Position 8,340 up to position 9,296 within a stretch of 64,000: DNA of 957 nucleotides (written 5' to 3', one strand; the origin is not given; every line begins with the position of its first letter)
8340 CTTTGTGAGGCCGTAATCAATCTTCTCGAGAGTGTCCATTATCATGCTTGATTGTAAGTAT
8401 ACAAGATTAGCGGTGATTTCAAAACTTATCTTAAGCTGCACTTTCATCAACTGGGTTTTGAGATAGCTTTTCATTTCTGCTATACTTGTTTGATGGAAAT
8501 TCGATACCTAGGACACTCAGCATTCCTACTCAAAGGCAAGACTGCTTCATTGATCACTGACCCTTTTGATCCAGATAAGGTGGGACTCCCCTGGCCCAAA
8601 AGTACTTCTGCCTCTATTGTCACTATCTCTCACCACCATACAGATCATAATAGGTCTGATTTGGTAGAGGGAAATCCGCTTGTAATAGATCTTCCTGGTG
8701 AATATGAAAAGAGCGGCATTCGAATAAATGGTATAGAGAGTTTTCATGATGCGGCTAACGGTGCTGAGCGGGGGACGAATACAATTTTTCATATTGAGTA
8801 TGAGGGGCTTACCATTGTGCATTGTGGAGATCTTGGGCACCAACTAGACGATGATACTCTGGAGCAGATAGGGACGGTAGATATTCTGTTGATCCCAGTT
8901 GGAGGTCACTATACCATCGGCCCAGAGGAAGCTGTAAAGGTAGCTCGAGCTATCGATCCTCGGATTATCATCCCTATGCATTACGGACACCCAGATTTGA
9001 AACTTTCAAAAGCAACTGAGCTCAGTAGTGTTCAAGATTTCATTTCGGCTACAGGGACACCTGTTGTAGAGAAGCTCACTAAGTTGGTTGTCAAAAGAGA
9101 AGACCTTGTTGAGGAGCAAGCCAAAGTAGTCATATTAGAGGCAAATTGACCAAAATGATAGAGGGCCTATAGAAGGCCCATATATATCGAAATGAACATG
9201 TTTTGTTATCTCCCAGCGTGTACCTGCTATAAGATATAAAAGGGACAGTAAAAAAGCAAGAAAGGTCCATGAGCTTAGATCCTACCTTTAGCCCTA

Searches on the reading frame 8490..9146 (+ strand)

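Call 35: search_protein_families(library=pfam, max_evalue=0.0001, proteins=[window:8490-9146:+])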
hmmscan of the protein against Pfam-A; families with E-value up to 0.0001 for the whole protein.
window:8490-9146:+ (219 aa): 2 families
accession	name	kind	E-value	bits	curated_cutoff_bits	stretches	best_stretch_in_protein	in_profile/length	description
PF13483.12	Lactamase_B_3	-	2.7e-52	177.4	24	1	3-164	1-160/160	Beta-lactamase superfamily domain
PF12706.13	Lactamase_B_2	-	2.4e-11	44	27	1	73-165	99-200/200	Beta-lactamase superfamily domain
